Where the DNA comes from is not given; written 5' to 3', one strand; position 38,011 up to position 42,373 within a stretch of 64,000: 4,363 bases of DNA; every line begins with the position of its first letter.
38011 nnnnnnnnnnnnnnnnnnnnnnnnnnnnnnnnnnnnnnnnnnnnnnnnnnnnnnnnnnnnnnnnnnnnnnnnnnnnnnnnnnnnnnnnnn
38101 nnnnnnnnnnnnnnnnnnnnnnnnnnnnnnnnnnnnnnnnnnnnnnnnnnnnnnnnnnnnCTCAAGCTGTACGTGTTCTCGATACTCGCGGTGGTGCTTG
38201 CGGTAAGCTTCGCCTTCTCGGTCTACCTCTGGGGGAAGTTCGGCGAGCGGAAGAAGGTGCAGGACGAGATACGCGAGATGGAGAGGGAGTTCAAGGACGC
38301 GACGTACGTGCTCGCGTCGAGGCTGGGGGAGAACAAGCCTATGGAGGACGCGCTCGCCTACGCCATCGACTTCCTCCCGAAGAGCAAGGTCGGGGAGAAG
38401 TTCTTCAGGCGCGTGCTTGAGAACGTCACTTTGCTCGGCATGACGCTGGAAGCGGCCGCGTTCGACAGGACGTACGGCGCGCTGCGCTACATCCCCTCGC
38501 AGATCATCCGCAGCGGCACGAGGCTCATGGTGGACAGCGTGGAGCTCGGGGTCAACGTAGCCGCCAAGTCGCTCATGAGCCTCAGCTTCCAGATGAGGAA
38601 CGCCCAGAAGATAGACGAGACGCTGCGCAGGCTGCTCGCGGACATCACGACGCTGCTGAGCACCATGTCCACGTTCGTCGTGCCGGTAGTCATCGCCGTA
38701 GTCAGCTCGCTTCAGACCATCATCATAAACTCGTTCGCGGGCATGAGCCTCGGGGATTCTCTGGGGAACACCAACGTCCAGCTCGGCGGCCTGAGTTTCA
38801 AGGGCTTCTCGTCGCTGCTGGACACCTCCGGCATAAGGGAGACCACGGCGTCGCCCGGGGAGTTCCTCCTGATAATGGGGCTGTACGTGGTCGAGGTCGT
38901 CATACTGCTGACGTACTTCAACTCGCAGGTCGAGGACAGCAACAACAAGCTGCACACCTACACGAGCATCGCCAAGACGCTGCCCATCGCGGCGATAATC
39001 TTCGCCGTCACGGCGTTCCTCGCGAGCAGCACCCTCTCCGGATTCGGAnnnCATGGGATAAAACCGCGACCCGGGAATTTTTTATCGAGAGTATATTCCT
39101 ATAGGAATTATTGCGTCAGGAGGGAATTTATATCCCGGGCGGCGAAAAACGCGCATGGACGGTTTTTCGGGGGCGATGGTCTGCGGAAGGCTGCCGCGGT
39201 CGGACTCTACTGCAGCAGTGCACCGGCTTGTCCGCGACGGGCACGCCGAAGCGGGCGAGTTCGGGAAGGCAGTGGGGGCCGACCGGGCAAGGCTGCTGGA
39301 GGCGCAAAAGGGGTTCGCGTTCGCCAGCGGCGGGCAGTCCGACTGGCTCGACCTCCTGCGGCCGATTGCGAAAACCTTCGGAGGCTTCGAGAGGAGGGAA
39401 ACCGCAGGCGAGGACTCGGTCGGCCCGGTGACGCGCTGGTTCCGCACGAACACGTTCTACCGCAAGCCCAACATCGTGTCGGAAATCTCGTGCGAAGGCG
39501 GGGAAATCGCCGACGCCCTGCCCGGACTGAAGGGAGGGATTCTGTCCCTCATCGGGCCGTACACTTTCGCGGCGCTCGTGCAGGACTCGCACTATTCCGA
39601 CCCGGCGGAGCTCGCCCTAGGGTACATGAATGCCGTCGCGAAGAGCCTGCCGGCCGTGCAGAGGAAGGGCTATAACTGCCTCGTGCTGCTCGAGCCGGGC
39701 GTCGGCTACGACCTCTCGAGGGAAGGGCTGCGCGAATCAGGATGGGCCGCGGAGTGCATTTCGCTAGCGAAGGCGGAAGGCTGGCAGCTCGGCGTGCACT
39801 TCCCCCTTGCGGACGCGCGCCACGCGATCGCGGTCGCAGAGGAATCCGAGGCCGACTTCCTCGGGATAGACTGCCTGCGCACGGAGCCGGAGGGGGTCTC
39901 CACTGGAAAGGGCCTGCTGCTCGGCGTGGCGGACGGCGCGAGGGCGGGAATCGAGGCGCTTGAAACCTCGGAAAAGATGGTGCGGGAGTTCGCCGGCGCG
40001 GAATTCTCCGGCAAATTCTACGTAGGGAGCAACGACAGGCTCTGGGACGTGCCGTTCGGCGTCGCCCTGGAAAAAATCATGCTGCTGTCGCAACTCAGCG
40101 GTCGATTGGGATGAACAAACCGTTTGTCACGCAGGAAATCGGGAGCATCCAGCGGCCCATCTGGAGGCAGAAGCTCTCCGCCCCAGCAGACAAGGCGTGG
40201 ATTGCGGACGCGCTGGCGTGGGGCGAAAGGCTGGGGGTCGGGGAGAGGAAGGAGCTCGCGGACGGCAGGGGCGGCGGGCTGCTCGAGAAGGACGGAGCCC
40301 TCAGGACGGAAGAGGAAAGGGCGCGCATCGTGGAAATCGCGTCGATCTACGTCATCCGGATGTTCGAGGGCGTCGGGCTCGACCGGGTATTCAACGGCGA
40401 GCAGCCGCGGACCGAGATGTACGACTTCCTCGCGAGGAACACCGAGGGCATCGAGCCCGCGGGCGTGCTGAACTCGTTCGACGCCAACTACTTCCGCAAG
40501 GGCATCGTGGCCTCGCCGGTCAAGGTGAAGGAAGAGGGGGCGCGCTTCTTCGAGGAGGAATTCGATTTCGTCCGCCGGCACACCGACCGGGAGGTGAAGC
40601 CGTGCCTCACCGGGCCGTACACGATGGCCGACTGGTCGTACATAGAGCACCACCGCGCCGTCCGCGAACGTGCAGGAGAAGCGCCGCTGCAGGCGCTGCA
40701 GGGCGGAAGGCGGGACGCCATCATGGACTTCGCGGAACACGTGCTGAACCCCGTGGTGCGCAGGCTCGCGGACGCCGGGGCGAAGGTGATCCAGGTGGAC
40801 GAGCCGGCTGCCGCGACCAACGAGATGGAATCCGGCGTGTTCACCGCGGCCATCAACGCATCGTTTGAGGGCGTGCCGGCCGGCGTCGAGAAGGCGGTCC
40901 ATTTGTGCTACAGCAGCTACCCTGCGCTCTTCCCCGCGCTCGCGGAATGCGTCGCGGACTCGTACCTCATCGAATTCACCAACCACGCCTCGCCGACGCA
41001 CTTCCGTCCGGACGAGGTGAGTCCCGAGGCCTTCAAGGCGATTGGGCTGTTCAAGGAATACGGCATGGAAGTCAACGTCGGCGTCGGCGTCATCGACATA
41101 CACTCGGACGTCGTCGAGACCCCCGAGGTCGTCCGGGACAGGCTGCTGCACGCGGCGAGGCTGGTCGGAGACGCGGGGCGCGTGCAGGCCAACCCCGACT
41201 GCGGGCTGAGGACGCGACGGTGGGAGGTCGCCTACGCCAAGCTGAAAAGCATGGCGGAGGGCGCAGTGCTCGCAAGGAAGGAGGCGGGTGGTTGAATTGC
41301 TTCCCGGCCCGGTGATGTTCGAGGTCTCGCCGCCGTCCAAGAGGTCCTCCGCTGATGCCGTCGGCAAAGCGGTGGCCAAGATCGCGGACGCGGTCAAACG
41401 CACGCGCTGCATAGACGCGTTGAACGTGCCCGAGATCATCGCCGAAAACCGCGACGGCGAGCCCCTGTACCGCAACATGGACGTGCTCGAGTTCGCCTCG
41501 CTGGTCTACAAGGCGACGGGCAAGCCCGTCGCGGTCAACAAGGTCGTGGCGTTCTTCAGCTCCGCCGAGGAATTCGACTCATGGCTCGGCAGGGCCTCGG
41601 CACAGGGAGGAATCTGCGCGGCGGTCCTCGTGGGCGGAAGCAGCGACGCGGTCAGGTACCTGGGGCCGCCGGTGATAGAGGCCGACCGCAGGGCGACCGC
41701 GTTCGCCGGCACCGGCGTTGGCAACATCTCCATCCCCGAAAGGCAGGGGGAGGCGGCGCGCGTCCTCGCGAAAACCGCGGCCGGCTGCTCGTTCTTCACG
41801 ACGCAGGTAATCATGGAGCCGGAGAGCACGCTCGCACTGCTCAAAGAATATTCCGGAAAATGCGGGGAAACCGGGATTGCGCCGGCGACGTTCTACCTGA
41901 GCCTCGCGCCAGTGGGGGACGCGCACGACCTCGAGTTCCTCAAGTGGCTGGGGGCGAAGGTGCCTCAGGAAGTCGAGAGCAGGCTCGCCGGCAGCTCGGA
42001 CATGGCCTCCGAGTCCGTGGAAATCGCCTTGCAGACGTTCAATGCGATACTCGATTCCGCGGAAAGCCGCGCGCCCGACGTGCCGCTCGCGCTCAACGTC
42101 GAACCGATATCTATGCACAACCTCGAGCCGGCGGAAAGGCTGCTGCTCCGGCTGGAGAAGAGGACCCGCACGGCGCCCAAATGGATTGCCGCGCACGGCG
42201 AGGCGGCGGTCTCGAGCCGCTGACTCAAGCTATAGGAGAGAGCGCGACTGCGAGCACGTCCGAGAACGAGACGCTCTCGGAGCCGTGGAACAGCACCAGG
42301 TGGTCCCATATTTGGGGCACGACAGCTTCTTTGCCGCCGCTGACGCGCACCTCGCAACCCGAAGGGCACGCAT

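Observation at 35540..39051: LamG-lectin pilin-like protein paired with a two-domain FlaJ/TadC platform, again without an ATPase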

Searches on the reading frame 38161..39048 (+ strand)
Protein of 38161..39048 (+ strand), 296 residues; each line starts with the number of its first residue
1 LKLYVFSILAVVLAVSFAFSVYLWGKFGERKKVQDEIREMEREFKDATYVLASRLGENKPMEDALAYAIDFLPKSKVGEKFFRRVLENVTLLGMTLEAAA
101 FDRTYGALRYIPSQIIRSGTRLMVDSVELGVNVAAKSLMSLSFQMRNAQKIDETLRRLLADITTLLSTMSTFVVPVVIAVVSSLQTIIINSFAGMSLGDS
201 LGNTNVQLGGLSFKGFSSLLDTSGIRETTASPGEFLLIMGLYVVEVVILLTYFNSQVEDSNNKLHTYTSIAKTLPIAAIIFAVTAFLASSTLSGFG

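Call 39: search_protein_families(library=pfam, alignment_id=A3, max_evalue=10)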
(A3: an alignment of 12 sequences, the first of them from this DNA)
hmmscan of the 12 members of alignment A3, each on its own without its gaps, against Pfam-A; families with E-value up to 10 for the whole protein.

A. member 1, seq(296 aa): 3 families
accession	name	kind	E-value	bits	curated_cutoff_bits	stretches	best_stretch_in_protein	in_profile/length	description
PF10192.15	GPR180-TMEM145_TM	-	0.011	15.8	23.7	1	234-289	104-159/224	GPR180/TMEM145, transmembrane domain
PF13962.11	PGG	-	0.23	11.7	24.1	1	246-291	70-114/116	Domain of unknown function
PF20130.4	DUF6520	-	1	10.2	25.4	0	5-20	7-22/83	Family of unknown function (DUF6520)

B. families by the number of members that match (of 12 scanned): 26 families (the first 25 are shown)
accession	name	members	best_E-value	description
PF10192.15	GPR180-TMEM145_TM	5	0.0039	GPR180/TMEM145, transmembrane domain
PF24267.1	HVO_1552_C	5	0.052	HVO_1552, C-terminal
PF24563.1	KH_Mug60-KHD4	4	0.043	Mug60/KHD4 KH type I domain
PF07895.16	DUF1673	4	0.075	Protein of unknown function (DUF1673)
PF00482.28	T2SSF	3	0.00072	Type II secretion system (T2SS), protein F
PF12129.13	PHTF1-2_N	3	0.033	Homeodomain containing protein PHTF1/2, N-terminal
PF03622.19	IBV_3B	2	0.018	IBV 3B protein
PF13962.11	PGG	2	0.021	Domain of unknown function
PF13955.11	Fst_toxin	2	0.057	Toxin Fst, type I toxin-antitoxin system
PF20970.2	MASE10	2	0.28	MASE10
PF05767.17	Pox_A14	1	0.032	Poxvirus virion envelope protein A14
PF17109.10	Goodbye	1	0.034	fungal STAND N-terminal Goodbye domain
PF01251.23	Ribosomal_S7e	1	0.039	Ribosomal protein S7e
PF04722.18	Ssu72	1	0.07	Ssu72-like protein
PF02990.21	EMP70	1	0.094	Endomembrane protein 70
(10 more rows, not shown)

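Call 51: predict_structure(alignment_id=A3)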
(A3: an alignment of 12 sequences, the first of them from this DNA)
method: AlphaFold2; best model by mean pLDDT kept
length: 296 residues; sequences in the alignment: 12
mean_pLDDT: 58.5   pTM: 0.37
mean pLDDT of the five models: 58.5, 57.1, 51.7, 50.7, 47.1
residues with pLDDT >= 90: 0; 70-90: 50; 50-70: 187; < 50: 59
segments of 3 or more residues with pLDDT < 50: 1-4, 132-142, 194-230, 294-296
pLDDT, mean of each block of 10 residues (from residue 1): 54 70 68 65 66 68 74 66 76 74 72 63 59 47 51 59 54 55 54 41 27 35 40 57 65 59 60 63 62 46
secondary structure, 60 per line:
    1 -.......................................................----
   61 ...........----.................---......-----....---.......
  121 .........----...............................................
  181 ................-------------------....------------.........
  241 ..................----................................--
elements in order: H2-56 H61-71 H76-92 H96-101 H107-110 H114-129 H134-196 H216-219 H232-258 H263-294

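Call 53: fold_search(model_id=the predicted structure, library=pdb)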
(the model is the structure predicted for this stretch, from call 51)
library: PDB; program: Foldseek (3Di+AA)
matches with E <= 10: 111; with E <= 0.001: 0
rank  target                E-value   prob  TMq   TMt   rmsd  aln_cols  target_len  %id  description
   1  9m8l_R                8.8e-01  0.12  0.20  0.21  26.3       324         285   11  cryo-EM structure of human TAS2R4 (released 2026-03-18)
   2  2vmb_B                1.1e+00  0.69  0.19  0.45   8.7       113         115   18  The three-dimensional structure of the cytoplasmic domains of EpsF from the Type 2 Secretion System of Vibrio cholerae (released 2009-02-10)
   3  5nbg_B                1.2e+00  0.63  0.19  0.47   9.2       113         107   16  Structure of the cytoplasmic domain I of OutF in the D. dadantii type II secretion system (released 2018-03-21)
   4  9ij9_R                1.2e+00  0.09  0.18  0.18  25.8       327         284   12  A Cryo-EM structure of Bitter taste receptor TAS2R14 with Gi complex (released 2024-07-24)
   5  9iiw                  1.2e+00  0.06  0.15  0.15  24.9       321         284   10  A local Cryo-EM structure of Bitter taste receptor TAS2R14 (released 2024-07-24)
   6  7jh5_A                1.7e+00  0.08  0.17  0.18  31.5       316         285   16  Co-LOCKR: de novo designed protein switch (released 2020-09-02)
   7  7ul3_A                1.8e+00  0.06  0.17  0.18  25.4       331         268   14  CryoEM Structure of Inactive H2R Bound to Famotidine, Nb6M, and NabFab (released 2022-06-29)
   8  2whn_A                2.0e+00  0.60  0.20  0.50   9.9       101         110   19  N-terminal domain from the PilC type IV pilus biogenesis protein (released 2010-05-19)
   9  5nbg_A                2.0e+00  0.51  0.19  0.47   8.8       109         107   19  Structure of the cytoplasmic domain I of OutF in the D. dadantii type II secretion system (released 2018-03-21)
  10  7l0r_C                2.3e+00  0.06  0.19  0.19  25.6       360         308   14  Structure of NTS-NTSR1-Gi complex in lipid nanodisc, noncanonical state, without AHD (released 2021-01-06)
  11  9kpd_R                2.3e+00  0.04  0.15  0.16  24.9       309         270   11  Cryo-EM structure of GPCR16-miniGs complex (released 2025-04-02)
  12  7aue_R                2.5e+00  0.04  0.13  0.14  24.5       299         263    9  Melanocortin receptor 4 (MC4R) Gs protein complex (released 2021-04-28)
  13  9y6s_8q               2.7e+00  0.05  0.17  0.11  19.4       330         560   13  96-nm repeat of the Leishmania tarentolae doublet microtubule (released 2025-12-17)
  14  7ux1_A                2.8e+00  0.04  0.14  0.08  27.8       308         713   13  EcMscK in an Open Conformation (released 2022-11-23)
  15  9p81_R                2.8e+00  0.03  0.13  0.13  25.6       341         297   12  NTSR1-Gi-NTS(8-13), GTP-bound Complex in the Canonical, AHD Open State (C-Open-GTP) (released 2026-03-25)
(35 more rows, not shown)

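Call 54: search_solved_structures(query=A3, max_evalue=10)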
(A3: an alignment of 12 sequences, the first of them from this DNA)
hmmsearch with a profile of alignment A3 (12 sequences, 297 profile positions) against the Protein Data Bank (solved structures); distinct sequences matched with E-value up to 10: 3.
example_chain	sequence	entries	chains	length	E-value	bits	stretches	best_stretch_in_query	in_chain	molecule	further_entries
4yxx_A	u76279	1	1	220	0.0012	21.4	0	59-100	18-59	dTor_6x35L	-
6w1s_Y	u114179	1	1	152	2.8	10.3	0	4-46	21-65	Mediator of RNA polymerase II transcription subunit 30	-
7emf_3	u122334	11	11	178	3.1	10.2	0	4-46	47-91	Mediator of RNA polymerase II transcription subunit 30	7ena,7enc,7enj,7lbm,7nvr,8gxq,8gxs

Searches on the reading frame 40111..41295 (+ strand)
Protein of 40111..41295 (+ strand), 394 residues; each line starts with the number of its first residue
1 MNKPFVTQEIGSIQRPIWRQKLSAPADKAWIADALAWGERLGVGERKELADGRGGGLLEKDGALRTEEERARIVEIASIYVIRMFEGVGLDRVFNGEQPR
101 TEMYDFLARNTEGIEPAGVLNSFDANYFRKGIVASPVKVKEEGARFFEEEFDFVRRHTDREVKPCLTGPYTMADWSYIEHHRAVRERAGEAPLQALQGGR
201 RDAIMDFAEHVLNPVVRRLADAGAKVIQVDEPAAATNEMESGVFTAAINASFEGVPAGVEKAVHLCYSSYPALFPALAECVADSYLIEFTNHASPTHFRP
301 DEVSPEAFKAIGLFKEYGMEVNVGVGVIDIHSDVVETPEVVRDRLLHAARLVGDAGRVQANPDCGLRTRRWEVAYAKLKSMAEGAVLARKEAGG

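Call 3: search_protein_families(library=pfam, proteins=[window:40111-41295:+], max_evalue=0.01)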
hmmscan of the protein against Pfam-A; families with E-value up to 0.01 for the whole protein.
window:40111-41295:+ (394 aa): 2 families
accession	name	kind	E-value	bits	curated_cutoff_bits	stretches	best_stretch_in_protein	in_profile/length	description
PF01717.24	Meth_synt_2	-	2.1e-33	116.5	21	1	68-385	30-322/324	Cobalamin-independent synthase, Catalytic domain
PF08267.18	Meth_synt_1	-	0.00013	22.1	27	1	98-241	87-213/313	Cobalamin-independent synthase, N-terminal domain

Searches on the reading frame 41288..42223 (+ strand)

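Call 70: search_protein_families(library=pfam, proteins=[window:41288-42223:+], max_evalue=0.01)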
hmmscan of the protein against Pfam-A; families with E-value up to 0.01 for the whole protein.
window:41288-42223:+ (311 aa): 2 families
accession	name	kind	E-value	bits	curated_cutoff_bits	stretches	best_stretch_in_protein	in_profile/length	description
PF02219.23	MTHFR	-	0.0001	22.2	24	1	153-247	159-251/287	Methylenetetrahydrofolate reductase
PF19345.5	MTHFR_2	-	0.0055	16.2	27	1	24-190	21-189/295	Mycobacterial methylenetetrahydrofolate reductase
